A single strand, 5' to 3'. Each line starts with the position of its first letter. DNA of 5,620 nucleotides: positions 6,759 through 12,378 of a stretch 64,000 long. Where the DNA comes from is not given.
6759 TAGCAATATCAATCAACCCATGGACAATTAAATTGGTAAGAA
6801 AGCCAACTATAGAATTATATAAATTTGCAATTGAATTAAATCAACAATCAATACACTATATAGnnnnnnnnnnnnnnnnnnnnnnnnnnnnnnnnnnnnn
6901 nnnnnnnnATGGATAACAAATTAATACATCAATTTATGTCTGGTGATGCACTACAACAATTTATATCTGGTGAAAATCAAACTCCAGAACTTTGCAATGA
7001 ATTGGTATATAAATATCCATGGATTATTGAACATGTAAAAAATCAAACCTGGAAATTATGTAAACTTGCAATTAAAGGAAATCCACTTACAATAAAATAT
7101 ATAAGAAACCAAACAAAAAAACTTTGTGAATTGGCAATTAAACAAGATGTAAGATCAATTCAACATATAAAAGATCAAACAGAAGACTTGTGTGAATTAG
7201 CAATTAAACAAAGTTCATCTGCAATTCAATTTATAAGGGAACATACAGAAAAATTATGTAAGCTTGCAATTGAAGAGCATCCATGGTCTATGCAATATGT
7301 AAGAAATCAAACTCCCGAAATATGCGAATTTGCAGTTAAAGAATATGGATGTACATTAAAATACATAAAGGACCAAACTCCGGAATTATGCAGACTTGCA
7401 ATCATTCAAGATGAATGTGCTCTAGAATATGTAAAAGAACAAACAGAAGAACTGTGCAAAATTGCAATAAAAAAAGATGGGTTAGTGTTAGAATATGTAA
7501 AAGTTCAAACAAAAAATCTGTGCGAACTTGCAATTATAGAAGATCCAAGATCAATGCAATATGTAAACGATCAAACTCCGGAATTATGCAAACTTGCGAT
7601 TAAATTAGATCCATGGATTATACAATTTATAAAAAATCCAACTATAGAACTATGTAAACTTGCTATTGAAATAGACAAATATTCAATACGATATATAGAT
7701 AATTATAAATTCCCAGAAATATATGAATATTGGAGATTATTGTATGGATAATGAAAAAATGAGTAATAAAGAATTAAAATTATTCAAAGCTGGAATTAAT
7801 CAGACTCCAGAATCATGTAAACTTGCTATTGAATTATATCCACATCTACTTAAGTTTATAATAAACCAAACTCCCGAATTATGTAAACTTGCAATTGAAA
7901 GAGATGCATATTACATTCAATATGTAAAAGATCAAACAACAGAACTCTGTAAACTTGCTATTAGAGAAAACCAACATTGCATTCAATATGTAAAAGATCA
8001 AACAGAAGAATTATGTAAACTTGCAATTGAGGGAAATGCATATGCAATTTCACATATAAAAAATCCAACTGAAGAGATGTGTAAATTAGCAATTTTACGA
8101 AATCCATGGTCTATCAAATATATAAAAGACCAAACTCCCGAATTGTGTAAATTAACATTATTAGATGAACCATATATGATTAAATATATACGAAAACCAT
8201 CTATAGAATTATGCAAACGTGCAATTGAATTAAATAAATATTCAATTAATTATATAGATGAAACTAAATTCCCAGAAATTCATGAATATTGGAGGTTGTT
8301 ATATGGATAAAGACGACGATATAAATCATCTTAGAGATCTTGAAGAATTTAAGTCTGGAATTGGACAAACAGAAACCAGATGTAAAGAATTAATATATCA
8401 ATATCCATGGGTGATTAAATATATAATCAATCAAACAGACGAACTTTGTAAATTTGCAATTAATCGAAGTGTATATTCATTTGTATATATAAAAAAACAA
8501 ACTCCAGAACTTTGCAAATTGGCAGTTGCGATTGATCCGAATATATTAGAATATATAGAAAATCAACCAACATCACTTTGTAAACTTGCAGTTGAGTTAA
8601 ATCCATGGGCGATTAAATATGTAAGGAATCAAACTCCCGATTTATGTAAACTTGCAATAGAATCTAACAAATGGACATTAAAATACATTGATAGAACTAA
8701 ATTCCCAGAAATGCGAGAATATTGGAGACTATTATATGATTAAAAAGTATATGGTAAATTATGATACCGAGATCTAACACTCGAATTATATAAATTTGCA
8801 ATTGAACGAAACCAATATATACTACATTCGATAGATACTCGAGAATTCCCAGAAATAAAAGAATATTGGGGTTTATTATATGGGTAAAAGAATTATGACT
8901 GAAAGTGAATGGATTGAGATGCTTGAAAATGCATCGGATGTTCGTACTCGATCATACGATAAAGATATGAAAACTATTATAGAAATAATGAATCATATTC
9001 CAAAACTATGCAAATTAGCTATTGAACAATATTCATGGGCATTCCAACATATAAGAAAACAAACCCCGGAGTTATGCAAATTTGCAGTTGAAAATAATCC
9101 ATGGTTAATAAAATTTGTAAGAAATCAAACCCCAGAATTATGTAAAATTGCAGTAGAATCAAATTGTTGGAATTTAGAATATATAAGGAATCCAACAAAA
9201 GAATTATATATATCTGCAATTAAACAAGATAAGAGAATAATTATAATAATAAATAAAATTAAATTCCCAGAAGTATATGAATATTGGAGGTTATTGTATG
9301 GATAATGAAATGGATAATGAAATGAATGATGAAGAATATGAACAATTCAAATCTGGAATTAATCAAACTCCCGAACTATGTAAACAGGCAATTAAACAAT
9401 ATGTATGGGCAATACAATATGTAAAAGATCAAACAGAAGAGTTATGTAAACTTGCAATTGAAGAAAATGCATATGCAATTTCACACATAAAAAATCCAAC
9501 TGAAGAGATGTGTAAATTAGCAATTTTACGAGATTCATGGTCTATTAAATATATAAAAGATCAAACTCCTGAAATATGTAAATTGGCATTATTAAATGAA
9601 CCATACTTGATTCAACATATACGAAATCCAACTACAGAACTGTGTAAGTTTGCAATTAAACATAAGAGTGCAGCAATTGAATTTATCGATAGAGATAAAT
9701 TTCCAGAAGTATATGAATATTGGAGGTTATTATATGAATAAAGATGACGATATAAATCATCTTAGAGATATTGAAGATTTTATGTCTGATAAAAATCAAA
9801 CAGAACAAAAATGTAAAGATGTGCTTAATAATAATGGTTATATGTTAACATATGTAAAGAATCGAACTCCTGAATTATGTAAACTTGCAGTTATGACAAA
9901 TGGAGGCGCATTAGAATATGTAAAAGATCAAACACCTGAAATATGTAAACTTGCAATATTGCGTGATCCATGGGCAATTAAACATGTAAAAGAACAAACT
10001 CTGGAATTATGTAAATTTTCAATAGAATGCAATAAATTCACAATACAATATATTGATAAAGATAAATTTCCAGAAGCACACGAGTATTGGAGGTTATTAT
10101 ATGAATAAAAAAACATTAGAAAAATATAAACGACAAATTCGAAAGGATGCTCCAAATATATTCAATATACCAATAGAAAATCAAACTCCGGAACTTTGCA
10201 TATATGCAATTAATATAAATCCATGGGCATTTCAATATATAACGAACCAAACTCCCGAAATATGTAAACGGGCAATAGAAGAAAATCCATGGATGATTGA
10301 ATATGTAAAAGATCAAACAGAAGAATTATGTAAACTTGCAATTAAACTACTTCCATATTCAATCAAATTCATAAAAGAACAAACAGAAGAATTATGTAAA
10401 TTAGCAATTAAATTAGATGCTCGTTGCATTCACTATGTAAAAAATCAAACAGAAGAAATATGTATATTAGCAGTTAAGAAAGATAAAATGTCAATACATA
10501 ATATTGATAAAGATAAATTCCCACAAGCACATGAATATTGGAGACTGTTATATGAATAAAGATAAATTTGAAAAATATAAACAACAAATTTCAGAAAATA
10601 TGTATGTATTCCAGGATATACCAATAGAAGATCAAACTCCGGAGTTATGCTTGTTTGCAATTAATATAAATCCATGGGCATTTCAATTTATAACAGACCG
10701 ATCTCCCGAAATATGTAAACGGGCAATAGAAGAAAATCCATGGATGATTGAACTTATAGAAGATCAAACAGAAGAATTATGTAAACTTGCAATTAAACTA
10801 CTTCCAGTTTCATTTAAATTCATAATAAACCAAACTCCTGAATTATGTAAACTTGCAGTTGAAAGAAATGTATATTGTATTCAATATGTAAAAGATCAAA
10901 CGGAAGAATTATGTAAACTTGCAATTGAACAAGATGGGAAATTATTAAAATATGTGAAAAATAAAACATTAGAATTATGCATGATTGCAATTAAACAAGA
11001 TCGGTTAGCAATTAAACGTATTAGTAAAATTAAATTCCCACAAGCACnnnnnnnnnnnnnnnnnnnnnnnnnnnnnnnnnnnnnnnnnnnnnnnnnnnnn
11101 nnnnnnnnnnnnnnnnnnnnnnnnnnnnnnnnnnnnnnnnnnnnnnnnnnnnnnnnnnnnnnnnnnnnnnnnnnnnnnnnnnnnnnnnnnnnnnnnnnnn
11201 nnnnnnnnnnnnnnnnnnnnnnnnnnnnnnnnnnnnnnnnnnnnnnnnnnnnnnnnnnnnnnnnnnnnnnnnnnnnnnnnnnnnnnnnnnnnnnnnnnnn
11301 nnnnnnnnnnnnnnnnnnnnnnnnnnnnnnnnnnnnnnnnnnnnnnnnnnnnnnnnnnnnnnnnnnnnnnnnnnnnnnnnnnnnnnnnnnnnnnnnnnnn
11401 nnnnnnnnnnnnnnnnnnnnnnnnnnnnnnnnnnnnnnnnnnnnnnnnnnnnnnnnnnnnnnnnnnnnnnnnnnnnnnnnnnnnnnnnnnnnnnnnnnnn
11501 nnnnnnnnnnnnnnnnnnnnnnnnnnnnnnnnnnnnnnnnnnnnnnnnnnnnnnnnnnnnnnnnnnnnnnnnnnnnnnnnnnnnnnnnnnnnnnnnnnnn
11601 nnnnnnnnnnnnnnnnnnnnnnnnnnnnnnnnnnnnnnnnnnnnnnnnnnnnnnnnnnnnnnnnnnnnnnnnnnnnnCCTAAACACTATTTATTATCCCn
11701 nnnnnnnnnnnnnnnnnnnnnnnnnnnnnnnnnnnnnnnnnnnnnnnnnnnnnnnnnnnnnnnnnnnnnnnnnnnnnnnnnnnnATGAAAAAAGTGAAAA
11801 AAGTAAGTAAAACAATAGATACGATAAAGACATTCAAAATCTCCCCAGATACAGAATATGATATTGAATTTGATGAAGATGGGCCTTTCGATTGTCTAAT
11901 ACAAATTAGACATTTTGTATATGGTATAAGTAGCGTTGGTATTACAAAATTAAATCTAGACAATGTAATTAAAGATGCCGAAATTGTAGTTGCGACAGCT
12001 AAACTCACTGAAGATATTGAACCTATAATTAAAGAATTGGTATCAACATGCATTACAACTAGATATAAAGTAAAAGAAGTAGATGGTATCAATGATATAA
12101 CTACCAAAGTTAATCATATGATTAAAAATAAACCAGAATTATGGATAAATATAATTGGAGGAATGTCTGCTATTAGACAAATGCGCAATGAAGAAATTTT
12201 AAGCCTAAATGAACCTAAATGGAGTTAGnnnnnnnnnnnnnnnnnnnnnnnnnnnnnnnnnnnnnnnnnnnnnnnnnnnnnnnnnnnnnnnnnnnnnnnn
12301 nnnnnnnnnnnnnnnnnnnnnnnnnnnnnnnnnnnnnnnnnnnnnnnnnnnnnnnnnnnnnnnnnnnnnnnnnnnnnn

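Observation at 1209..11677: Accordion-like array of 18 tandem paralogs whose conserved C-terminus encodes the next gene's ribosome-binding site and start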

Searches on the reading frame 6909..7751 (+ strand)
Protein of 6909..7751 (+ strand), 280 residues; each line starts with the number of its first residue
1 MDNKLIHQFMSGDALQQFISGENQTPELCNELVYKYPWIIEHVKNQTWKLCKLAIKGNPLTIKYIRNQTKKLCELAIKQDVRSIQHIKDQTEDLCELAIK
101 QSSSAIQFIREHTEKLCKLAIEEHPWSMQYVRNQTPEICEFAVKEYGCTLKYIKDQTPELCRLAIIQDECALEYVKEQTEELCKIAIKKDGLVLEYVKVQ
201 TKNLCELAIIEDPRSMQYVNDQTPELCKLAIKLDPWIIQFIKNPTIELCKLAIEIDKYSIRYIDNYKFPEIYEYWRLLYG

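Call 7: search_protein_families(library=pfam, proteins=[window:6909-7751:+], max_evalue=0.01)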
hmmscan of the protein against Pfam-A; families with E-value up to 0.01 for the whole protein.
window:6909-7751:+ (280 aa): 1 family
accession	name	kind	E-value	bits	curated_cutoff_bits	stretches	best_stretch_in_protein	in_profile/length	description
PF13475.11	DUF4116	-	2.8e-21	75.2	24.9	3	225-265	3-46/49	Domain of unknown function (DUF4116)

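Call 10: find_encoding_contigs(protein=window:6909-7751:+, flank=10000, max_places=6)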
Protein window:6909-7751:+ (280 aa): no gene with exactly this product is on record in the collection.

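Call 14: search_dna_similar(query=window:6909-7751:+, collection=phages, mode=protein, max_rows=25)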
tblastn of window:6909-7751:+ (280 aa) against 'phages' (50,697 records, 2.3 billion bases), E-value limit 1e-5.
Records with a match: 5; places in all: 44; records where one place covers at least 80% of the query: 2.
Best place of each record, by identity: <60% 5.
By first word of the organism name: Agrobacterium 2; Bacillus 1; Pseudoalteromonas 1; Salicola 1.
By host as written in the record: Agrobacterium tumefaciens C58 2; Bacillus sp 1; Pseudoaltermonas tunicata SMS2 1; Salicola sp. PV4 1.
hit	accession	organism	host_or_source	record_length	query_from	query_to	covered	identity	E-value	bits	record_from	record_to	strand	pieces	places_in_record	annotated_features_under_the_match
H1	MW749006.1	Bacillus phage vB_BspM_AgentSmith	Bacillus sp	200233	40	265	81%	38.5%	1e-42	160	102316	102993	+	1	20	putative acetyltransferase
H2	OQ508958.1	Pseudoalteromonas phage vB_PtuP_Slicky01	Pseudoaltermonas tunicata SMS2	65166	54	273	79%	38.7%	2e-19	176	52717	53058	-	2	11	hypothetical protein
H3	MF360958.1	Salicola phage SCTP-2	Salicola sp. PV4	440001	13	270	92%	22.7%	4e-7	109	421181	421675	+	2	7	522: hypothetical protein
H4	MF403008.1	Agrobacterium phage Atu_ph07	Agrobacterium tumefaciens C58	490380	58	280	80%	23.3%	1e-12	74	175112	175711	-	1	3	hypothetical protein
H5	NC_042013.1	Agrobacterium phage Atu_ph07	Agrobacterium tumefaciens C58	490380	58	280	80%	23.3%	1e-12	74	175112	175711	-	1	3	hypothetical protein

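Call 15: get_annotated_region(hit=H1, flank=15000)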
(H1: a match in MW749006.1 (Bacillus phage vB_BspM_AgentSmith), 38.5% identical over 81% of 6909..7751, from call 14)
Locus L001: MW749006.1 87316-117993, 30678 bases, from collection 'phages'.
description: Bacillus phage vB_BspM_AgentSmith, complete genome.
organism: Bacillus phage vB_BspM_AgentSmith (NCBI taxid 2836110)
taxonomy: Viruses; Duplodnaviria; Heunggongvirae; Uroviricota; Caudoviricetes
host: Bacillus sp; source: North Davis; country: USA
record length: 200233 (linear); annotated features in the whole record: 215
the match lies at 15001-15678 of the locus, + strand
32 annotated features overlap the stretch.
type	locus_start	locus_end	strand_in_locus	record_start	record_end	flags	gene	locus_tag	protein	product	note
CDS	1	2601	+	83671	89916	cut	-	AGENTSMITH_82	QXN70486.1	putative endolysin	-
CDS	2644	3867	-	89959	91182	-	-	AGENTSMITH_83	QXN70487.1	putative structural head protein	-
CDS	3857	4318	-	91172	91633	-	-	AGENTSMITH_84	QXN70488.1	hypothetical protein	-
CDS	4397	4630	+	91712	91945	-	-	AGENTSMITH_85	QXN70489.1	hypothetical protein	-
CDS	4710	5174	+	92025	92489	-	-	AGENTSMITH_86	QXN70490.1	hypothetical protein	-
CDS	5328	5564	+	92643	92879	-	-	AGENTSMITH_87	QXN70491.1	hypothetical protein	-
CDS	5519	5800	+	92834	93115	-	-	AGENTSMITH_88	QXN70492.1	hypothetical protein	-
CDS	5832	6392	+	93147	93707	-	-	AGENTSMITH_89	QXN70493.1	protein of unknown function DUF4116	-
CDS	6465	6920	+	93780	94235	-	-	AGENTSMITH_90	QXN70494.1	hypothetical protein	-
CDS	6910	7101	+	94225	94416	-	-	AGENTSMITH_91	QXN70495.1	hypothetical protein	-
CDS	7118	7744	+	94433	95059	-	-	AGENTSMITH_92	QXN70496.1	putative conjugal transfer protein TrbH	-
CDS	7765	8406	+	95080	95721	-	-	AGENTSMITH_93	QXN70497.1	putative conjugal transfer protein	-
CDS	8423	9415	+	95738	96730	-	-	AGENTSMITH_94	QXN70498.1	putative conjugal transger protein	-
CDS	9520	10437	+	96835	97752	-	-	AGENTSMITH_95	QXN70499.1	putative tubulin-like protein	-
CDS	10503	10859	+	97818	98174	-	-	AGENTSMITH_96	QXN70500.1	hypothetical protein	-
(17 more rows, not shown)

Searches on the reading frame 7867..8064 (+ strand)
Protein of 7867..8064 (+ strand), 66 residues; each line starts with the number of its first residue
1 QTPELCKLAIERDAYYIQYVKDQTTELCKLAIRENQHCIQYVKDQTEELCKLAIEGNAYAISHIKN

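Call 55: find_related_loci(query=A3, collection=viral_contigs, flank=10000)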
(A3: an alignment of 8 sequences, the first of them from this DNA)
Query A3 (66 aa) in viral_contigs; peptide patterns used: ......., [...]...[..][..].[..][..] (x = any residue, [..] = any of these).
111 stretches matched a pattern; 44 encode a relative of the query (tblastn E <= 1e-3); 40 distinct loci.
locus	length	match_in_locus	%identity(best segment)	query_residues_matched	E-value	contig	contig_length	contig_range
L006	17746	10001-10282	52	1-66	3e-22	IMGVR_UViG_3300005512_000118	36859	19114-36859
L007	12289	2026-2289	52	1-66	8e-22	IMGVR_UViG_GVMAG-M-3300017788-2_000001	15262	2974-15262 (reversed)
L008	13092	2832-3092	52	1-65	5e-21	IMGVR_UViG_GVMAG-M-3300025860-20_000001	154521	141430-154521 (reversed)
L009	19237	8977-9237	54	1-65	1e-20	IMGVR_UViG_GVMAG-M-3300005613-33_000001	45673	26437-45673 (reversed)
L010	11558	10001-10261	54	1-65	2e-20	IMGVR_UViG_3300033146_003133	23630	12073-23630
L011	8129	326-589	50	1-66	1e-19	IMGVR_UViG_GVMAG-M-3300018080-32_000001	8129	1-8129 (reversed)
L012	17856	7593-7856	48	1-66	2e-19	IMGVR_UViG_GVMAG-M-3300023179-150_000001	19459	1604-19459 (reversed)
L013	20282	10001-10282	50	1-66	2e-19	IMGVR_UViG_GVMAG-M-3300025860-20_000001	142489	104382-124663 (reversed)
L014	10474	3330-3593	50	1-66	2e-19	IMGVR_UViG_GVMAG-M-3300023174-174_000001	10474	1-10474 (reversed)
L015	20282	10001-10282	50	1-66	2e-19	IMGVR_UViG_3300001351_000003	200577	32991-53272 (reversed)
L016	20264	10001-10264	45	1-66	3e-19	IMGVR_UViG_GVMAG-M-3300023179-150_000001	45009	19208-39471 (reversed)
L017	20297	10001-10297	50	1-64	3e-19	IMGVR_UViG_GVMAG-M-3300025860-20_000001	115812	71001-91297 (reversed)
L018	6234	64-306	45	1-66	5e-19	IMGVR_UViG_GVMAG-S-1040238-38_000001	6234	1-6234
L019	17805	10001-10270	48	1-65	8e-19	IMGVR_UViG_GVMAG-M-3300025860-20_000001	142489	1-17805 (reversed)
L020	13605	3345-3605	45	1-66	7e-19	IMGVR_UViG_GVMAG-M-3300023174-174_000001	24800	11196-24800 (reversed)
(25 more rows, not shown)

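Call 58: find_related_loci(query=A3, collection=genome_contigs, flank=10000)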
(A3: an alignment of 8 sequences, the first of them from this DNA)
Query A3 (66 aa) in genome_contigs; peptide patterns used: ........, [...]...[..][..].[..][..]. (x = any residue, [..] = any of these).
46 stretches matched a pattern; 5 encode a relative of the query (tblastn E <= 1e-3); 5 distinct loci.
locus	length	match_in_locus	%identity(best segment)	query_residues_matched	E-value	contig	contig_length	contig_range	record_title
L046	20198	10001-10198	44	1-66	6e-16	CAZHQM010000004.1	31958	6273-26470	MAG TPA_asm: uncultured Oxalobacter sp. isolate SRP350583_co1_551 genome assembly, contig: NODE_2240_length_31958_cov_7.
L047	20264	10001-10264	41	1-66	3e-15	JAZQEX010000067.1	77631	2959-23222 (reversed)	MAG: Eubacterium sp. isolate T1900044633_TS20190099.MAGScoT_cleanbin_000044 SGB_1096_k141_1532393, whole genome shotgun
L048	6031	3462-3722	45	1-66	5e-15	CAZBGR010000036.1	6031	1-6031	MAG TPA_asm: uncultured Muribaculaceae bacterium isolate binchicken_co39_441 genome assembly, contig: NODE_28190_length_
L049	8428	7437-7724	40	1-66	3e-13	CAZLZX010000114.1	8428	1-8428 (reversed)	MAG TPA_asm: uncultured Eubacterium sp. isolate SRP222994_co1_139 genome assembly, contig: NODE_17569_length_8428_cov_4.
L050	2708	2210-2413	56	1-66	6e-13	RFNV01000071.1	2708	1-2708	MAG: Proteobacteria bacterium isolate LLD_334 Lanier.contig77045.2708bp, whole genome shotgun sequence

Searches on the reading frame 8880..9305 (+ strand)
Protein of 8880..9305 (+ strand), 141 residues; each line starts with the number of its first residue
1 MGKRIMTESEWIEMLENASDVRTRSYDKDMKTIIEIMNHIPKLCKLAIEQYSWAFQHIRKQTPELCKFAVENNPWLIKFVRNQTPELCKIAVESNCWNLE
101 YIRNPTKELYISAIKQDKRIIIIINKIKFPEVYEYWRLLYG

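Call 7: search_protein_families(library=pfam, proteins=[window:8880-9305:+], max_evalue=0.01)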
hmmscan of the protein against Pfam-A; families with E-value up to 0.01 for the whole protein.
window:8880-9305:+ (141 aa): 1 family
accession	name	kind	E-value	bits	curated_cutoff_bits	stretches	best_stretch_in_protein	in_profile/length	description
PF13475.11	DUF4116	-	1.9e-10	40.6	24.9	2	64-103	3-45/49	Domain of unknown function (DUF4116)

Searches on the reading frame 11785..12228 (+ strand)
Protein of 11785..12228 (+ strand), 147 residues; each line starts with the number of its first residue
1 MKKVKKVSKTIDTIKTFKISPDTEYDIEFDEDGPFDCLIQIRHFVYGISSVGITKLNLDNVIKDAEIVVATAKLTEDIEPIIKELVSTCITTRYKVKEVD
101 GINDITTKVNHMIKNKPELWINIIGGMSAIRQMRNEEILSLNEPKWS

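Call 34: find_encoding_contigs(protein=window:11785-12228:+, flank=10000, max_places=5)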
Protein window:11785-12228:+ (147 aa): 2 contigs read that carry it; 2 places shown.
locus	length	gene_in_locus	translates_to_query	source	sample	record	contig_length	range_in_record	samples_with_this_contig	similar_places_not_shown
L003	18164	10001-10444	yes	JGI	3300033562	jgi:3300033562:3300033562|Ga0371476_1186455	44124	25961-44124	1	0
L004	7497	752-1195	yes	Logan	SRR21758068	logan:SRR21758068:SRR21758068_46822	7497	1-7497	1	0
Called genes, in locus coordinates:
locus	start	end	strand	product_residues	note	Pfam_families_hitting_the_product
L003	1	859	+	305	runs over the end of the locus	-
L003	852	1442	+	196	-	-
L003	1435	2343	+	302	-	-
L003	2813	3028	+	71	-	-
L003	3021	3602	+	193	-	-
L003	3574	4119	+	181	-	-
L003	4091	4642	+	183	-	-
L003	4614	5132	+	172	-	-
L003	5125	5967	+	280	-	-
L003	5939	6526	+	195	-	-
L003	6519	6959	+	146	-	-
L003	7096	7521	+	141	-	PF13475:DUF4116 (faint)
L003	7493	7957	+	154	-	-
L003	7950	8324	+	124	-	-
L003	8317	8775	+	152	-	-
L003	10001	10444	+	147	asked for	-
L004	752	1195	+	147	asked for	-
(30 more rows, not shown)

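Call 77: find_related_loci(query=window:11785-12225:+, collection=viral_contigs, flank=10000)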
Query window:11785-12225:+ (147 aa) in viral_contigs; peptide patterns used: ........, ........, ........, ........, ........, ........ (x = any residue, [..] = any of these).
80 stretches matched a pattern, but none encodes a relative of the query by tblastn (E <= 1e-3).

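Call 79: find_homologous_proteins(query=window:11785-12225:+, max_evalue=0.001)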
Query window:11785-12225:+ (147 aa): 1 proteins with E <= 0.001 among 23 candidates.
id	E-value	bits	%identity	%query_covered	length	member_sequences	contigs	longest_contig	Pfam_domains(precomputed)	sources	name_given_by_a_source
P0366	1.0e-89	316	100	100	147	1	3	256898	-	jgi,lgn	-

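Call 80: find_encoding_contigs(protein=P0366, flank=10000, max_places=10)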
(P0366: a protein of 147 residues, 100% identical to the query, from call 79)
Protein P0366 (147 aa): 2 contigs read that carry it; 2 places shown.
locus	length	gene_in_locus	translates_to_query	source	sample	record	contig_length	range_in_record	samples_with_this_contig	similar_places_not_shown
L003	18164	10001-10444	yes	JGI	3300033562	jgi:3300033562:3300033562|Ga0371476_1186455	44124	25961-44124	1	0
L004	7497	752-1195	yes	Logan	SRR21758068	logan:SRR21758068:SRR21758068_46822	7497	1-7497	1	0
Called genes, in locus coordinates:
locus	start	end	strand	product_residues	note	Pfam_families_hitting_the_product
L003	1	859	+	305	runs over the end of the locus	-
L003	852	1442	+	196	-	-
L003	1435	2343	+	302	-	-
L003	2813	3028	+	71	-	-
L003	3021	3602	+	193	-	-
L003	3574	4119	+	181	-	-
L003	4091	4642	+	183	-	-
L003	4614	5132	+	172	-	-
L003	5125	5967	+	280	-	-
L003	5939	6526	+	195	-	-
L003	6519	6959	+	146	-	-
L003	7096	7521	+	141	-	PF13475:DUF4116 (faint)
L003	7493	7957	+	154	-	-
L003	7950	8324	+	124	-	-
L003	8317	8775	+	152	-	-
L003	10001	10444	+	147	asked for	-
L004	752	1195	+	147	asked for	-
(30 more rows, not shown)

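Call 82: search_protein_families(library=padloc, proteins=[window:11785-12228:+], max_evalue=0.01)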
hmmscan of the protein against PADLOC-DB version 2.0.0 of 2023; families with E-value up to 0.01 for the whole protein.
window:11785-12228:+ (147 aa): 1 family
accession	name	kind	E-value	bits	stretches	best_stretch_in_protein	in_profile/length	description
PDLC01434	CasR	-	0.0006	17.7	1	44-128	14-90/191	"CAS-I,CAS-II,CAS-III,CAS-IV,CAS-V,CAS-VI; associated_signaling"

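Call 83: search_protein_families(library=phrogs, proteins=[window:11785-12228:+], max_evalue=0.001)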
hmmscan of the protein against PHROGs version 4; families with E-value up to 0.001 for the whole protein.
window:11785-12228:+ (147 aa): 0 families
